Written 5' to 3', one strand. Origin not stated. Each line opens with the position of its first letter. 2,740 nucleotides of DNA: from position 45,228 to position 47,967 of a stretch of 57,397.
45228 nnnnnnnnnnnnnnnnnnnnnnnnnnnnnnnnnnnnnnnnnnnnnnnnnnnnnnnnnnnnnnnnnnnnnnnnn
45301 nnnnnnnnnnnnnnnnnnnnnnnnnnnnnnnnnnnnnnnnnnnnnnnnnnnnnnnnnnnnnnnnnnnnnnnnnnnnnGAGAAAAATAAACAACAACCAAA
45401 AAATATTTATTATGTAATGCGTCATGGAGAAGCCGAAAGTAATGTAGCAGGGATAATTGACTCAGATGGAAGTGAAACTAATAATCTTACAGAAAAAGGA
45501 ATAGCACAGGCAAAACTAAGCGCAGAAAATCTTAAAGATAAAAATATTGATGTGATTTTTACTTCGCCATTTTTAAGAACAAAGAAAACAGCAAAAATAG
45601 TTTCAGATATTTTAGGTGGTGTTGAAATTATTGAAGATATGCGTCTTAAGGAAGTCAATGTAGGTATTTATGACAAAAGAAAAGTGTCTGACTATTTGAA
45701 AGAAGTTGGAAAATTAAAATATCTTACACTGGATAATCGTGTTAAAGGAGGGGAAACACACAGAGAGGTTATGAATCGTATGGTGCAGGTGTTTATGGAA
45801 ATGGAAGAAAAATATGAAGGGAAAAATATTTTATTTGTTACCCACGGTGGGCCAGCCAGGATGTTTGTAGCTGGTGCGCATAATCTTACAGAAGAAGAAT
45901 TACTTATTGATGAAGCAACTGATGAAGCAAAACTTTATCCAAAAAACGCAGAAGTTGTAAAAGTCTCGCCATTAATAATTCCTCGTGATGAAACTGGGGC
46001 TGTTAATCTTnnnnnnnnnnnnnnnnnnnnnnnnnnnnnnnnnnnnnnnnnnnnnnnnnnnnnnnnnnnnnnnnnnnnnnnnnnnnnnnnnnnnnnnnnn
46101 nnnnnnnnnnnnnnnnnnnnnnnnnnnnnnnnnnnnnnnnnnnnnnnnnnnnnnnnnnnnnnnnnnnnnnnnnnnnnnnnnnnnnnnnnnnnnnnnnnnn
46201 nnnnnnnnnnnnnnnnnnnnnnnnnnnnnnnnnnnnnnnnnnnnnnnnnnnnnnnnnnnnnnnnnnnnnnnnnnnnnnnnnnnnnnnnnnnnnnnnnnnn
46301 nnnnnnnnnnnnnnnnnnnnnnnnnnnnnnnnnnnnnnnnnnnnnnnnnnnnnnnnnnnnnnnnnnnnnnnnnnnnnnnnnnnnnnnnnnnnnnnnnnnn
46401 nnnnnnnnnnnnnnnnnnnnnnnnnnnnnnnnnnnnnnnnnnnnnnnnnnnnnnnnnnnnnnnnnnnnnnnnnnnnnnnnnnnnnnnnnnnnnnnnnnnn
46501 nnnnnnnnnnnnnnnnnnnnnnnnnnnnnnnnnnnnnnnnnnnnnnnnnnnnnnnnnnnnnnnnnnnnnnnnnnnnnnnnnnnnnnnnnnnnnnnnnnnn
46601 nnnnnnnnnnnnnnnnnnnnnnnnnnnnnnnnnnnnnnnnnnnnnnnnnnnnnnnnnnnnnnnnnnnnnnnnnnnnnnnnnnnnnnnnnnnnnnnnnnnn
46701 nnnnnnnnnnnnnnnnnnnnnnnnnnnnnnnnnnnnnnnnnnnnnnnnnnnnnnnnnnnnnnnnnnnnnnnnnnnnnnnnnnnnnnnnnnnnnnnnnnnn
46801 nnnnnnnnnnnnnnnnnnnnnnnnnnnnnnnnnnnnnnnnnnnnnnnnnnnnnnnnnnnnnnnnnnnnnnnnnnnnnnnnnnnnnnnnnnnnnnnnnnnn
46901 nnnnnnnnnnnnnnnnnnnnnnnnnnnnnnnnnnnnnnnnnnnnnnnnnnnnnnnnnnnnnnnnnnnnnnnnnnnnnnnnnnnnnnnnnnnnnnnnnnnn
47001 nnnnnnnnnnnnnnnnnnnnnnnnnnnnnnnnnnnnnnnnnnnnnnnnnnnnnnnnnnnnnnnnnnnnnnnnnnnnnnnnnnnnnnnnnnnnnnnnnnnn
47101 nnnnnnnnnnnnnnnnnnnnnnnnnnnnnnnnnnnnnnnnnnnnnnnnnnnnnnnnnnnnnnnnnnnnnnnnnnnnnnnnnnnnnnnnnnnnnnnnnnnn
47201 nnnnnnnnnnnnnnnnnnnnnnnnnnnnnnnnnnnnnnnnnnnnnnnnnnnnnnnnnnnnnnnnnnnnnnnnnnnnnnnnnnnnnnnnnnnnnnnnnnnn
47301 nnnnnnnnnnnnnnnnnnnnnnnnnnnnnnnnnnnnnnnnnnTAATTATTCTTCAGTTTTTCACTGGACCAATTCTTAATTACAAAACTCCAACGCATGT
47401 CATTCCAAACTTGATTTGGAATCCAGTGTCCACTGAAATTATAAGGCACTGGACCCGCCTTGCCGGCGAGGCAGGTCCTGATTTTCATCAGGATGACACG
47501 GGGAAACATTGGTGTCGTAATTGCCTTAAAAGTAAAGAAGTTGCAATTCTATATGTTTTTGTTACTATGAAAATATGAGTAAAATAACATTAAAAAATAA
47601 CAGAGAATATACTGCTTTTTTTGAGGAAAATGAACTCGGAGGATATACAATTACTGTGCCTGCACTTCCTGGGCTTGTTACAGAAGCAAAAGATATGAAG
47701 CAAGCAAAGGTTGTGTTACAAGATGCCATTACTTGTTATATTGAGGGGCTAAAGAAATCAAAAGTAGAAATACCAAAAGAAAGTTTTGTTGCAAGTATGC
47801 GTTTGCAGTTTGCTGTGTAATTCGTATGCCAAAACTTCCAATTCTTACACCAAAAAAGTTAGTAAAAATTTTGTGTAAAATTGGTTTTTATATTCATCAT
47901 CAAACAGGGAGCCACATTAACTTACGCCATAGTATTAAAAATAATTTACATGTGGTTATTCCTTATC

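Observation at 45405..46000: Histidine-phosphatase (PGAM-like) domain inserted inside isoleucyl-tRNA synthetase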

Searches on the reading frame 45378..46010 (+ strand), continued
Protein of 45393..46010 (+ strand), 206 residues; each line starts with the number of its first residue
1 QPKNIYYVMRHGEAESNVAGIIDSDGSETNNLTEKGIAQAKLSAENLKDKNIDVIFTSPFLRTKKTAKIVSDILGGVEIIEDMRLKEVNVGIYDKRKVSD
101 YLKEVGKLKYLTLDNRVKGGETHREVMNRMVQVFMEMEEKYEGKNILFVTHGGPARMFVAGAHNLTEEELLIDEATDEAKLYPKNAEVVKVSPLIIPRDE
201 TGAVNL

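Call 69: fold_search(model_id=the predicted structure, library=pdb)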
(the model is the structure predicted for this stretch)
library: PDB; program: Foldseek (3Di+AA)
matches with E <= 10: 1244; with E <= 0.001: 302
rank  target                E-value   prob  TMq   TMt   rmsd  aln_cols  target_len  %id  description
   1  9mmh_A                1.8e-13  1.00  0.73  0.76   2.6       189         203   24  HFP (histidine family phosphatase) that catalyzes essential dephosphorylation for riboflavin biosynthesis (released 2025-04-09)
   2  6s2q_A                8.1e-13  1.00  0.77  0.75   3.8       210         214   20  Mycobacterial hydrolase 1 (released 2020-07-22)
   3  4ij6_B                1.2e-12  1.00  0.72  0.74   5.9       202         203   22  Crystal Structure of a Novel-type Phosphoserine Phosphatase Mutant (H9A) from <i>Hydrogenobacter thermophilus</i> TK-6 (released 2013-03-20)
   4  1h2e                  1.4e-12  1.00  0.70  0.71   2.6       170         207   24  BACILLUS STEAROTHERMOPHILUS PHOE (previously known as yhfr) in complex with phosphate (released 2002-08-12)
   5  4ij6_A                2.0e-12  1.00  0.72  0.73   5.9       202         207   22  Crystal Structure of a Novel-type Phosphoserine Phosphatase Mutant (H9A) from <i>Hydrogenobacter thermophilus</i> TK-6 (released 2013-03-20)
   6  4ij5_A                2.2e-12  1.00  0.72  0.72   6.2       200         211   24  Crystal Structure of a Novel-type Phosphoserine Phosphatase from <i>Hydrogenobacter thermophilus</i> TK-6 (released 2013-03-20)
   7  1rii_B                2.4e-12  1.00  0.71  0.64   4.9       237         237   18  Crystal structure of phosphoglycerate mutase from M. Tuberculosis (released 2004-10-05)
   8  3f3k_A                3.3e-12  1.00  0.61  0.50  12.9       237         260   21  The structure of uncharacterized protein YKR043C from Saccharomyces cerevisiae. (released 2008-12-09)
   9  1rii_D                4.0e-12  1.00  0.70  0.64   6.7       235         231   19  Crystal structure of phosphoglycerate mutase from M. Tuberculosis (released 2004-10-05)
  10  3e9d_B                4.2e-12  1.00  0.69  0.61   4.1       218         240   22  Structure of full-length TIGAR from Danio rerio (released 2008-12-16)
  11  1rii_A                4.2e-12  1.00  0.74  0.65   4.8       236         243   19  Crystal structure of phosphoglycerate mutase from M. Tuberculosis (released 2004-10-05)
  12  2f90_A                5.1e-12  1.00  0.73  0.61   5.5       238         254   18  Crystal structure of bisphosphoglycerate mutase in complex with 3-phosphoglycerate and AlF4- (released 2006-10-24)
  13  9o8j_A                5.1e-12  1.00  0.70  0.63   6.1       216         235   24  Crystal structure of Phosphoglycerate mutase from Trichomonas vaginalis (sulfate bound) (released 2025-04-23)
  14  3e9e_B                6.1e-12  1.00  0.69  0.62   4.4       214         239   21  Structure of full-length H11A mutant form of TIGAR from Danio rerio (released 2008-12-16)
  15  3f3k_B                6.5e-12  1.00  0.58  0.47   5.3       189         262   20  The structure of uncharacterized protein YKR043C from Saccharomyces cerevisiae. (released 2008-12-09)
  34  6s2q_D                2.3e-11  1.00  0.76  0.77   2.4       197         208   21  Mycobacterial hydrolase 1 (released 2020-07-22)
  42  6s2q_C                2.8e-11  1.00  0.71  0.71   3.2       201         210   21  Mycobacterial hydrolase 1 (released 2020-07-22)
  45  6s2q_B                3.4e-11  1.00  0.75  0.75   2.7       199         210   22  Mycobacterial hydrolase 1 (released 2020-07-22)
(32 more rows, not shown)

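Call 72: list_cluster_members(proteins=[P0121, P0182, P0138, P0196, P0204, P0174, P0251])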
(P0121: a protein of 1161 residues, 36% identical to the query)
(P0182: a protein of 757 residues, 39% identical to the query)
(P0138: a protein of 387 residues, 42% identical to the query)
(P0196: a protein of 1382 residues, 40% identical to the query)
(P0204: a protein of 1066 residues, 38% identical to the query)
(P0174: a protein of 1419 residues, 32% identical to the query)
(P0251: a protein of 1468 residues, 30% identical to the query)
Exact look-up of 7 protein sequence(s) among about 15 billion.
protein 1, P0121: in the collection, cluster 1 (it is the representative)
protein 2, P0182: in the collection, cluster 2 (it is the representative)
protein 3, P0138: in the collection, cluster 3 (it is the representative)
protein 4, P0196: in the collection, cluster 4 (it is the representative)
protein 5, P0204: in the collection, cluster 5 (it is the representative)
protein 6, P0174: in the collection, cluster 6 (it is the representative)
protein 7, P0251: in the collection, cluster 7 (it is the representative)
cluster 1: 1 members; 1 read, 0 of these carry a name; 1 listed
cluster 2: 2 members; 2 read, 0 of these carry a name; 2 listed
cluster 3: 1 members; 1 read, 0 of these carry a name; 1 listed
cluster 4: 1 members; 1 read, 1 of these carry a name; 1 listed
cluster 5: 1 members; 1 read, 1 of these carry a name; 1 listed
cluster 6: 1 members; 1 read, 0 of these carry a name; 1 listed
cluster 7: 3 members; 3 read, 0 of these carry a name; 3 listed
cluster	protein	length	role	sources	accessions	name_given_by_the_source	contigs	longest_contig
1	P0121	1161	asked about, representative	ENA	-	-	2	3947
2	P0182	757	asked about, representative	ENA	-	-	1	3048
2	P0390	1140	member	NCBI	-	-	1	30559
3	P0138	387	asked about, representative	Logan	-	-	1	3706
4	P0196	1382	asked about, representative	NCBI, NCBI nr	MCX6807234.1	MAG: class I tRNA ligase family protein [Patescibacteria group bacterium] | class I tRNA ligase family protein [Patescibacteria group bacterium]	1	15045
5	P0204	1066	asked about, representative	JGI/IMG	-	isoleucyl-tRNA synthetase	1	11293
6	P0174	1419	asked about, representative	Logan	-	-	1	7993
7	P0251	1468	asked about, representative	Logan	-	-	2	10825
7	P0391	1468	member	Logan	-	-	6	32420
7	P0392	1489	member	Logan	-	-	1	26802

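Call 75: find_homologous_proteins(query=P0390, max_evalue=1e-20)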
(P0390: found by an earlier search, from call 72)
Query P0390 (1140 aa): 8000 proteins with E <= 1e-20 among 8000 candidates; the best 120 are listed.
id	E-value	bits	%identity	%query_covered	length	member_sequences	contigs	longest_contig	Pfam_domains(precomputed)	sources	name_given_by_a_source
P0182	0.0e+0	1727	99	66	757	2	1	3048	PF09334.18,PF00133.29,PF00300.28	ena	-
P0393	0.0e+0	1687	88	39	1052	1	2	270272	PF09334.18,PF01406.26,PF08264.20,PF00133.29,PF10458.15,PF00300.28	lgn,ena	-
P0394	0.0e+0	1665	85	39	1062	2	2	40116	PF09334.18,PF08264.20,PF00133.29,PF10458.15,PF00300.28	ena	-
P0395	0.0e+0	1628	80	39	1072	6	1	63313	PF09334.18,PF08264.20,PF00133.29,PF10458.15,PF00300.28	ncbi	-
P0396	0.0e+0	1586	81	39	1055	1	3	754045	PF09334.18,PF08264.20,PF00133.29,PF10458.15,PF00300.28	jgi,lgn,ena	jgi:valyl-tRNA synthetase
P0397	0.0e+0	1585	81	39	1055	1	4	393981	PF09334.18,PF08264.20,PF00133.29,PF10458.15,PF00300.28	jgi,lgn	jgi:valyl-tRNA synthetase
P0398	0.0e+0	1509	84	39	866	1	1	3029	PF09334.18,PF08264.20,PF00133.29,PF10458.15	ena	-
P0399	0.0e+0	1508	84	39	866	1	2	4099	PF09334.18,PF08264.20,PF00133.29,PF10458.15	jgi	jgi:valyl-tRNA synthetase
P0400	0.0e+0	1506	84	39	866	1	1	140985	PF09334.18,PF08264.20,PF00133.29,PF10458.15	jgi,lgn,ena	-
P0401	0.0e+0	1500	84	39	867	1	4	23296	PF09334.18,PF08264.20,PF00133.29,PF10458.15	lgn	-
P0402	0.0e+0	1499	84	39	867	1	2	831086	PF09334.18,PF08264.20,PF00133.29,PF10458.15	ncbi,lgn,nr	ncbi:MAG: valine--tRNA ligase [Candidatus Magasanikbacteria bacterium]|nr:valine--tRNA ligase [Candi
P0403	0.0e+0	1494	83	39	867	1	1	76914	PF09334.18,PF08264.20,PF00133.29,PF10458.15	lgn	-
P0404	0.0e+0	1484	84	39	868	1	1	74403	PF09334.18,PF01406.26,PF08264.20,PF00133.29,PF10458.15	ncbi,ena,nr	ncbi:MAG: valyl-tRNA synthetase [Parcubacteria group bacterium Gr01-1014_13]|nr:MAG: valyl-tRNA synt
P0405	0.0e+0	1473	81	39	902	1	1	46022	PF09334.18,PF01406.26,PF08264.20,PF00133.29,PF10458.15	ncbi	-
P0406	0.0e+0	1460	85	39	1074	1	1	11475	PF09334.18,PF08264.20,PF00133.29,PF10458.15,PF00300.28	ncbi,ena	-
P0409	0.0e+0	1411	74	39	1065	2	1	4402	PF09334.18,PF08264.20,PF00133.29,PF10458.15,PF00300.28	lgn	-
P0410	0.0e+0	1378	75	39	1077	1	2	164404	PF09334.18,PF08264.20,PF00133.29,PF10458.15,PF00300.28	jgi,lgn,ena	jgi:valyl-tRNA synthetase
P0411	0.0e+0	1374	58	52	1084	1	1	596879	PF09334.18,PF01406.26,PF08264.20,PF00133.29,PF10458.15,PF00300.28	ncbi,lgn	-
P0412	0.0e+0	1371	70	39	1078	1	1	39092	PF09334.18,PF01406.26,PF08264.20,PF00133.29,PF10458.15,PF00300.28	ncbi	-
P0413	0.0e+0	1360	57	100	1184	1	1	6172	PF09334.18,PF08264.20,PF00133.29,PF10458.15,PF00300.28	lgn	-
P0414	0.0e+0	1359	55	54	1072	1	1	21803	PF09334.18,PF01406.26,PF08264.20,PF00133.29,PF10458.15,PF00300.28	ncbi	-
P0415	0.0e+0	1357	57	53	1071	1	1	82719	PF09334.18,PF01406.26,PF08264.20,PF00133.29,PF10458.15,PF00300.28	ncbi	-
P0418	0.0e+0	1349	54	55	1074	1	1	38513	PF09334.18,PF08264.20,PF00133.29,PF10458.15,PF00300.28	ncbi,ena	-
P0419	0.0e+0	1348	56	52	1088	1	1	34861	PF09334.18,PF01406.26,PF08264.20,PF00133.29,PF10458.15,PF00300.28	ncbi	-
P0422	0.0e+0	1344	56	53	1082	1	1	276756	PF09334.18,PF01406.26,PF08264.20,PF00133.29,PF10458.15,PF00300.28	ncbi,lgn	-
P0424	0.0e+0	1335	68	39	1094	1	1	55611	PF09334.18,PF01406.26,PF08264.20,PF00133.29,PF10458.15,PF00300.28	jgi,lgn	jgi:valyl-tRNA synthetase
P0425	0.0e+0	1331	58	53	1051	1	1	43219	PF09334.18,PF08264.20,PF00133.29,PF10458.15,PF00300.28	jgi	jgi:valyl-tRNA synthetase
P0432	0.0e+0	1300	67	39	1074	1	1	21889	PF09334.18,PF01406.26,PF08264.20,PF00133.29,PF10458.15,PF00300.28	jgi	jgi:valyl-tRNA synthetase/broad specificity phosphatase PhoE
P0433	0.0e+0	1297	69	39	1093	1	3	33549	PF09334.18,PF01406.26,PF08264.20,PF00133.29,PF10458.15,PF00300.28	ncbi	-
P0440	0.0e+0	1278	71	40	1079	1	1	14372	PF09334.18,PF01406.26,PF08264.20,PF00133.29,PF10458.15,PF00300.28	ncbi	-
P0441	0.0e+0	1277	67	42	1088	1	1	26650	PF09334.18,PF01406.26,PF08264.20,PF00133.29,PF10458.15,PF00300.28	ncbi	-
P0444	0.0e+0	1270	74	38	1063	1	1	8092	PF09334.18,PF08264.20,PF00133.29,PF10458.15,PF00300.28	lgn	-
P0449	0.0e+0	1266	70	39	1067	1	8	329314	PF09334.18,PF08264.20,PF00133.29,PF10458.15,PF00300.28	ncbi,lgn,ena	-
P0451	0.0e+0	1260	73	38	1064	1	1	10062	PF09334.18,PF08264.20,PF00133.29,PF10458.15,PF00300.28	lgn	-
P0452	0.0e+0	1260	73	38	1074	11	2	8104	PF09334.18,PF08264.20,PF00133.29,PF10458.15,PF00300.28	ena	-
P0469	0.0e+0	1240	68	41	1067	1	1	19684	PF09334.18,PF08264.20,PF00133.29,PF10458.15,PF00300.28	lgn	-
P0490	0.0e+0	1225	70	40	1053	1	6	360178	PF09334.18,PF08264.20,PF00133.29,PF10458.15,PF00300.28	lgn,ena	-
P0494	0.0e+0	1222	63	39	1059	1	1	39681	PF09334.18,PF08264.20,PF13603.13,PF00133.29,PF10458.15,PF00300.28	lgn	-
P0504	0.0e+0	1215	55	45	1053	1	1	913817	PF09334.18,PF01406.26,PF08264.20,PF00133.29,PF10458.15,PF00300.28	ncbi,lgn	-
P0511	0.0e+0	1212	50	100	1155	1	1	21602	PF09334.18,PF08264.20,PF00133.29,PF10458.15,PF00300.28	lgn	-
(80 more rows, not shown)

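Call 78: find_encoding_contigs(protein=P0400, flank=4000, max_places=1)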
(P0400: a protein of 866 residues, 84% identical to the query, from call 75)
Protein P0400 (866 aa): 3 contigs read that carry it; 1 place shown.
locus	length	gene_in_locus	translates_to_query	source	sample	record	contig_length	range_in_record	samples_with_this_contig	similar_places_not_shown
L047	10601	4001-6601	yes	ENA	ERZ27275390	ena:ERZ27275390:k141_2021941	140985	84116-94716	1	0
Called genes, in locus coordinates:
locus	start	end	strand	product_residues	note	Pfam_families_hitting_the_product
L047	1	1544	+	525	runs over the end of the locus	PF01676:Metalloenzyme, PF06415:iPGM_N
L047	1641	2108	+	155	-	-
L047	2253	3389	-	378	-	PF01368:DHH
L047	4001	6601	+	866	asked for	PF00133:tRNA-synt_1, PF09334:tRNA-synt_1g, PF00133:tRNA-synt_1, PF08264:Anticodon_1, PF10458:Val_tRNA-synt_C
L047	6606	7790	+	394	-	PF00579:tRNA-synt_1b, PF22421:SYY_C-terminal, PF01479:S4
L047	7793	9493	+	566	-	PF03485:Arg_tRNA_synt_N, PF00750:tRNA-synt_1d, PF01406:tRNA-synt_1e (faint), PF05746:DALR_1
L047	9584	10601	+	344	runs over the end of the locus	-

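Call 79: find_encoding_contigs(protein=P0402, flank=4000, max_places=1)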
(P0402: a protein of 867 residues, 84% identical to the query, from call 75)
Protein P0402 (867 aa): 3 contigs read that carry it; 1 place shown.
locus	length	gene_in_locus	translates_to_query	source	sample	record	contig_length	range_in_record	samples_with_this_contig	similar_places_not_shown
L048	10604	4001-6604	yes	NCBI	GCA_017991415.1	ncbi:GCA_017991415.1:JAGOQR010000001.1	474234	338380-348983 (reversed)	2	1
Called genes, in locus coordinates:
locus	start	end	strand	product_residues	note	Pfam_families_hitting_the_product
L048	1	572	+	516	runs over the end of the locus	PF01676:Metalloenzyme, PF06415:iPGM_N, PF01663:Phosphodiest (weak)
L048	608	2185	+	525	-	PF01676:Metalloenzyme, PF06415:iPGM_N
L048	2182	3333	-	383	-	-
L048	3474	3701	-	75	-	-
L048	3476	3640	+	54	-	-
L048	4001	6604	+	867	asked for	PF00133:tRNA-synt_1, PF09334:tRNA-synt_1g (weak), PF00133:tRNA-synt_1, PF08264:Anticodon_1, PF10458:Val_tRNA-synt_C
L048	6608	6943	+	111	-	-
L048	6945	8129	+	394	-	PF00579:tRNA-synt_1b, PF22421:SYY_C-terminal, PF01479:S4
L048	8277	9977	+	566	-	PF03485:Arg_tRNA_synt_N, PF00750:tRNA-synt_1d, PF01406:tRNA-synt_1e (faint), PF05746:DALR_1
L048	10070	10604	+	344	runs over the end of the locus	-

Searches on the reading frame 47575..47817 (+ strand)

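Call 63: search_protein_families(library=pfam, proteins=[window:47575-47817:+], max_evalue=0.001)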
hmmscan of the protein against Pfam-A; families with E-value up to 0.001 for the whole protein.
window:47575-47817:+ (81 aa): 1 family
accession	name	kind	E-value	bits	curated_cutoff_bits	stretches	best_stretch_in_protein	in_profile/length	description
PF15919.11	HicB_lk_antitox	-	5e-07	30.3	27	1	12-75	1-64/123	HicB_like antitoxin of bacterial toxin-antitoxin system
